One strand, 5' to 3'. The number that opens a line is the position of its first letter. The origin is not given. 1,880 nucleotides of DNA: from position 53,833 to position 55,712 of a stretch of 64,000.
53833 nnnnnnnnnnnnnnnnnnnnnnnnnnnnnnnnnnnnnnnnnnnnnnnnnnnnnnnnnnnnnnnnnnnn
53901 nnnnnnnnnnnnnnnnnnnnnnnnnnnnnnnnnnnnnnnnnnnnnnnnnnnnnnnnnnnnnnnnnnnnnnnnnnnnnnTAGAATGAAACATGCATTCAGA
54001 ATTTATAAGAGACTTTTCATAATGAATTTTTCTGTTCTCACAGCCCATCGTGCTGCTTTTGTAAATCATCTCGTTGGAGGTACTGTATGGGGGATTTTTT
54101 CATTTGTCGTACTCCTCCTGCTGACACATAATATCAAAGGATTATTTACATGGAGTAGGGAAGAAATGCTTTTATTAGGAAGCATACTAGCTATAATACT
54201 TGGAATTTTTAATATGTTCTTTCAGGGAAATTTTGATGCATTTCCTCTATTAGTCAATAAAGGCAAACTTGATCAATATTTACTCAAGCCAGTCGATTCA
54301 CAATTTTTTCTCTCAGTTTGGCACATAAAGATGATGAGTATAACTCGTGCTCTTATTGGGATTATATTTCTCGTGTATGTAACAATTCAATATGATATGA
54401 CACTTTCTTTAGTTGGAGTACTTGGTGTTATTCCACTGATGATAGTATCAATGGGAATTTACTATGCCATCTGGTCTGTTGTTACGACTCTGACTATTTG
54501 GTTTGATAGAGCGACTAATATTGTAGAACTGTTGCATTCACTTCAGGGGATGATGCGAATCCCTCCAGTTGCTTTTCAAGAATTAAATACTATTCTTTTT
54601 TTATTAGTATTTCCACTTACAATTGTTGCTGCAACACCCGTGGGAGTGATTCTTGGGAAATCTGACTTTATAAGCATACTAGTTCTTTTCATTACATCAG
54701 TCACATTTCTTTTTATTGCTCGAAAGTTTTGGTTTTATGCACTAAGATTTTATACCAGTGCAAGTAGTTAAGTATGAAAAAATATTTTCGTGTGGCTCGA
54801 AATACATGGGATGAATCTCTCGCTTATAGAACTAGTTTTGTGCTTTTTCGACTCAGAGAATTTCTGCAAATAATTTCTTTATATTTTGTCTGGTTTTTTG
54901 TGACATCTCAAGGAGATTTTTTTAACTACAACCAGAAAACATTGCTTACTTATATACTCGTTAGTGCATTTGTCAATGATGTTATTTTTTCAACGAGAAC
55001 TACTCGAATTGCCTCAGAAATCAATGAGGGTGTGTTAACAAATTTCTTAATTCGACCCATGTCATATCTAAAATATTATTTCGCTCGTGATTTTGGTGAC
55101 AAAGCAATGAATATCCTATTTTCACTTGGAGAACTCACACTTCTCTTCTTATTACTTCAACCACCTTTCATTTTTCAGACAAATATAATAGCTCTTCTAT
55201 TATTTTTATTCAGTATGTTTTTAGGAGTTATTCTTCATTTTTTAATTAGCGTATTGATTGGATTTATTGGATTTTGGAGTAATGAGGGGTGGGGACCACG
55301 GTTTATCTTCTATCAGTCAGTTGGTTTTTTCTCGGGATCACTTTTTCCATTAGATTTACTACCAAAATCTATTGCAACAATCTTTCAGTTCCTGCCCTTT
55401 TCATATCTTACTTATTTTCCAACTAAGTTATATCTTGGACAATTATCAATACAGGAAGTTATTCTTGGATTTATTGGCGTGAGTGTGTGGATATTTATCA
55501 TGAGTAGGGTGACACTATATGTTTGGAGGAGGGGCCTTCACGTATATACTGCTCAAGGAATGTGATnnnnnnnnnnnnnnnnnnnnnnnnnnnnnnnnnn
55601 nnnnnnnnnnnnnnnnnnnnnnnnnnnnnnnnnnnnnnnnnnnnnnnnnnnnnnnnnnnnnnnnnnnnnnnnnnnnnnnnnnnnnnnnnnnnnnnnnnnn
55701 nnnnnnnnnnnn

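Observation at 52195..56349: ABC-2 transporter with one ATPase and a tandemly duplicated two-gene permease unit (A-B-A'-B')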

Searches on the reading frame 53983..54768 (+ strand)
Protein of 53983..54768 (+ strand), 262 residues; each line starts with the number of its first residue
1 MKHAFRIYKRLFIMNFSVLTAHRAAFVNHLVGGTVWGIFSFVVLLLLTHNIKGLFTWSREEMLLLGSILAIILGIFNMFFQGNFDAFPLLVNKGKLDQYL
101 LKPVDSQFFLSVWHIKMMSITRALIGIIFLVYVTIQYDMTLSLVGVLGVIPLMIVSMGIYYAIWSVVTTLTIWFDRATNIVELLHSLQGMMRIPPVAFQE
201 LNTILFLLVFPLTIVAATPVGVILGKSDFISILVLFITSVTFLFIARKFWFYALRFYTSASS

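Call 5: search_protein_families(library=pfam, proteins=[window:53983-54768:+], max_evalue=0.01)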
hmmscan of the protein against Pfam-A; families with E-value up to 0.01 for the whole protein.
window:53983-54768:+ (262 aa): 1 family
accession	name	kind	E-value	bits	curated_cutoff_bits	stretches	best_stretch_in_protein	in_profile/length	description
PF06182.17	ABC2_membrane_6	-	3.5e-41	141.9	22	1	36-261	3-229/229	ABC-2 family transporter protein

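Call 6: search_protein_families(library=ncbifam, proteins=[window:53983-54768:+], max_evalue=0.01)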
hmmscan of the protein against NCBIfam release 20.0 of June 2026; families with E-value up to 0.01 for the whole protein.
window:53983-54768:+ (262 aa): 0 families

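Call 23: search_solved_structures(query=window:53983-54768:+, max_evalue=10)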
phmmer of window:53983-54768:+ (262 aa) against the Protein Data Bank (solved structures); distinct sequences matched with E-value up to 10: 0.

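Call 55: find_homologous_proteins(query=window:53983-54768:+)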
Query window:53983-54768:+ (262 aa): 34 proteins with E <= 0.001 among 5138 candidates.
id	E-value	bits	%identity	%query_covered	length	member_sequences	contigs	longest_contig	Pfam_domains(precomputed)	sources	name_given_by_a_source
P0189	1.8e-151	521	100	95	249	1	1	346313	PF06182.18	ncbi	-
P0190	3.8e-106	373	63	100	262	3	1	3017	PF06182.18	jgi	jgi:ABC-2 type transport system permease protein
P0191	1.2e-104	368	63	98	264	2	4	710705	PF06182.18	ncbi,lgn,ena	ncbi:MAG: ABC-2 family transporter protein [Patescibacteria group bacterium]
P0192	1.3e-104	368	63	100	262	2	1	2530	PF06182.18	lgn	-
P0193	5.4e-104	366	64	100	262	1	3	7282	PF06182.18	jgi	-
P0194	3.9e-103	363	65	95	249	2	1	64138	PF06182.18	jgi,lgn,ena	-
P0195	4.5e-103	363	62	100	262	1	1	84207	PF06182.18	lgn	-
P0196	8.9e-103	362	62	100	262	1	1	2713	PF06182.18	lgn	-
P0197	1.0e-101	358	62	100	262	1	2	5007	PF06182.18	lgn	-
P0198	1.1e-97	345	58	100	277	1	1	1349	PF06182.18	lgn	-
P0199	7.4e-97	342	62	95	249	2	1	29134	PF06182.18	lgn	-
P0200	6.7e-54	202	40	100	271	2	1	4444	PF06182.18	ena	-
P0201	6.6e-52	195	38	99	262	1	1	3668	PF06182.18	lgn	-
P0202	1.9e-51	193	38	99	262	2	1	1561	PF06182.18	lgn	-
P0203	4.8e-50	189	37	99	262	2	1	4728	PF06182.18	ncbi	-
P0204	2.4e-48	183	40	100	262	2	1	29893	PF06182.18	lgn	-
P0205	9.1e-48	181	38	100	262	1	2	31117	PF06182.18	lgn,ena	-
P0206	1.8e-47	180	39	99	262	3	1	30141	PF06182.18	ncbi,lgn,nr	ncbi:ABC-2 family transporter protein [Candidatus Gottesmanbacteria bacterium]|nr:ABC-2 family trans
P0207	2.7e-46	177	35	100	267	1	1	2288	PF06182.18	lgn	-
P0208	5.3e-46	176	38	100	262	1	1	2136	PF06182.18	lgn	-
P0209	1.6e-45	174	40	100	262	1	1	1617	PF06182.18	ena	-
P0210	1.0e-44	171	38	99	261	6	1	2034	PF06182.18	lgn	-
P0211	5.9e-44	169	35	100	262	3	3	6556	PF06182.18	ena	-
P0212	7.2e-42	162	37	97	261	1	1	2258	PF06182.18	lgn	-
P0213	8.6e-41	159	40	92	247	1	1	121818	PF06182.18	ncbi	-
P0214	6.5e-38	149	35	98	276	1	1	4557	PF06182.18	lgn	-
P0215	5.6e-37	146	33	98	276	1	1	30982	PF06182.18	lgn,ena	-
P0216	4.1e-35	140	33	100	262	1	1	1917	PF06182.18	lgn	-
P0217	5.9e-34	136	31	100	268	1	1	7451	PF06182.18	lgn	-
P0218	5.4e-26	110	37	82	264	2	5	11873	PF06182.18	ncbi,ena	-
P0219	1.9e-25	108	36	79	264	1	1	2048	PF06182.18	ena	-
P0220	5.0e-25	107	31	100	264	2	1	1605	PF06182.18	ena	-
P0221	9.9e-24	103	35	79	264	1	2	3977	PF06182.18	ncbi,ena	-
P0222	3.8e-23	101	34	82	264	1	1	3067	PF06182.18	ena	-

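Call 65: predict_structure(alignment_id=A4)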
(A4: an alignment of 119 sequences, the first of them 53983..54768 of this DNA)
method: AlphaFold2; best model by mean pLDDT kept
length: 262 residues; sequences in the alignment: 119
mean_pLDDT: 92.6   pTM: 0.90
mean pLDDT of the five models: 92.6, 92.4, 91.6, 91.5, 90.4
residues with pLDDT >= 90: 212; 70-90: 47; 50-70: 2; < 50: 1
segments of 3 or more residues with pLDDT < 50: none
pLDDT, mean of each block of 10 residues (from residue 1): 82 85 88 94 94 92 97 96 93 91 90 91 97 96 94 98 96 91 92 92 94 96 94 98 98 87 49
secondary structure, 60 per line:
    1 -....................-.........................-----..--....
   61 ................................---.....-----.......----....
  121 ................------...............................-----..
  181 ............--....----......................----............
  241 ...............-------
elements in order: H2-21 H23-47 H59-92 H96-100 H106-112 H117-136 H143-173 H179-192 H195-198 H203-224 H229-255

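Call 68: fold_search(model_id=the predicted structure, library=pdb)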
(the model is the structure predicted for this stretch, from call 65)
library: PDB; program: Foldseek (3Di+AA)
matches with E <= 10: 283; with E <= 0.001: 3
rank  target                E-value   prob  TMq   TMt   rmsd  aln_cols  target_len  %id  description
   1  6m96_B                3.4e-04  1.00  0.55  0.56   6.3       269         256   17  ATP-bound conformation of the WzmWzt O antigen ABC transporter (released 2019-03-06)
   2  7k2t_B                4.0e-04  1.00  0.55  0.57   6.2       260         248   18  Mg2+/ATP-bound structure of the full-length WzmWzt O antigen ABC transporter in lipid nanodiscs (released 2021-01-13)
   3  6oih_D                8.8e-04  1.00  0.54  0.56   5.9       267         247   16  Crystal structure of O-antigen polysaccharide ABC-transporter (released 2019-04-17)
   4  6oih_C                1.3e-03  1.00  0.55  0.57   5.9       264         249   16  Crystal structure of O-antigen polysaccharide ABC-transporter (released 2019-04-17)
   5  7k2t_D                1.8e-03  1.00  0.52  0.53   5.8       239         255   16  Mg2+/ATP-bound structure of the full-length WzmWzt O antigen ABC transporter in lipid nanodiscs (released 2021-01-13)
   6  8dl0_B                2.2e-03  1.00  0.50  0.51   6.2       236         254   19  CryoEM structure of the nucleotide-free and open channel A.aeolicus WzmWzt transporter (released 2022-09-21)
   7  9qfx_A                1.0e-02  1.00  0.58  0.58   6.4       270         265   16  Nucleotide-free wild type Wzm-Wzt from Mycobacterium abscessus in LMNG (released 2026-03-11)
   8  9cfl_A                1.6e-02  1.00  0.59  0.57   5.6       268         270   12  Cryo-EM structure of S. aureus TarGH in complex with ATP-gamma-S (released 2025-04-23)
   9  9qh1_A                3.8e-02  1.00  0.51  0.51   7.0       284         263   14  ATP-bound wild type Wzm-Wzt from Mycobacterium abscessus in LMNG (released 2026-03-11)
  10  6xjh_A                4.0e-02  1.00  0.49  0.51   7.0       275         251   12  PmtCD ABC exporter without the basket domain at C2 symmetry (released 2020-10-14)
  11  8ce1_B                1.3e-01  0.69  0.30  0.35  13.8       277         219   16  Cytochrome c maturation complex CcmABCD (released 2023-09-06)
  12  8tsh_C                1.4e-01  0.98  0.49  0.50   7.3       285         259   15  S. thermodepolymerans KpsMT(E151Q)-KpsE in complex with ATP (released 2024-04-17)
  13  5jdl                  1.6e-01  0.14  0.15  0.14  17.5       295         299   14  Structural mechanisms of extracellular ion exchange and induced binding-site occlusion in the sodium-calcium exchanger N (released 2016-05-11)
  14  8iwk_A                1.8e-01  0.97  0.50  0.29   7.4       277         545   13  ABCG25 Wild Type purified with DDM plus CHS in ABA-bound state (released 2024-04-10)
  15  6jbh_C                2.1e-01  0.99  0.52  0.51   5.9       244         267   11  Cryo-EM structure and transport mechanism of a wall teichoic acid ABC transporter (released 2020-03-04)
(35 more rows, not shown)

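Call 73: find_encoding_contigs(protein=P0218, flank=7000, max_places=1)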
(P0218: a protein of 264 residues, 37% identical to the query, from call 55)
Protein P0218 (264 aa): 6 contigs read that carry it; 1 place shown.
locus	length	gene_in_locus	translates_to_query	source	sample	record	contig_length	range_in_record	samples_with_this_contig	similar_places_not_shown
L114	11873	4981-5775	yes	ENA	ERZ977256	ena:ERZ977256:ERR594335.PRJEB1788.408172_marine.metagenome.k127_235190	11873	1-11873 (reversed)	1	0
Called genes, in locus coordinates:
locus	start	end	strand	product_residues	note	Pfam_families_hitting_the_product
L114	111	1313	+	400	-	-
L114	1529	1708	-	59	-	-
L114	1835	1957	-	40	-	-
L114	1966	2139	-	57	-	-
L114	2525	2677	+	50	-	-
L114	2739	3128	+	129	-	PF11061:Tsr0524-like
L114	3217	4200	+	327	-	PF00005:ABC_tran, PF13304:AAA_21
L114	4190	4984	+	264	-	PF06182:ABC2_membrane_6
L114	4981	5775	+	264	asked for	PF06182:ABC2_membrane_6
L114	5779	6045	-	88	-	-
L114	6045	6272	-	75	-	-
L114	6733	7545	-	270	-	PF01925:TauE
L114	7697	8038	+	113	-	PF01844:HNH, PF14279:HNH_5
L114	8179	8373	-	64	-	-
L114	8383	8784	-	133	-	-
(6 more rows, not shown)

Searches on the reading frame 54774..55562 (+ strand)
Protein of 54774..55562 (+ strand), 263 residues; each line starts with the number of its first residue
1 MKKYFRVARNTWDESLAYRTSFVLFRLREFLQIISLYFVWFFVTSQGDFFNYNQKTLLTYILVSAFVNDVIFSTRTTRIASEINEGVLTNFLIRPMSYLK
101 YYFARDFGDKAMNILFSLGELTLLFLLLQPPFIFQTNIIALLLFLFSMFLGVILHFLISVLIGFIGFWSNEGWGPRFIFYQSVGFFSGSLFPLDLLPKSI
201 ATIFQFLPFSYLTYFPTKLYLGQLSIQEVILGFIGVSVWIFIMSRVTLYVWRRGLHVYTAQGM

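Call 5: search_protein_families(library=pfam, proteins=[window:54774-55562:+], max_evalue=0.01)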
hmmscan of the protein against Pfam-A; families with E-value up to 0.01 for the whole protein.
window:54774-55562:+ (263 aa): 2 families
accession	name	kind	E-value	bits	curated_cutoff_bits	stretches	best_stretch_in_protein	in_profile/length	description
PF06182.17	ABC2_membrane_6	-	2.5e-21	77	22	1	32-262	3-229/229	ABC-2 family transporter protein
PF12698.13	ABC2_membrane_3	-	9.7e-05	22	31.6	1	60-242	162-340/347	ABC-2 family transporter protein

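Call 6: search_protein_families(library=ncbifam, proteins=[window:54774-55562:+], max_evalue=0.01)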
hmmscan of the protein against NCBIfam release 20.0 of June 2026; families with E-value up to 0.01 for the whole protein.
window:54774-55562:+ (263 aa): 0 families
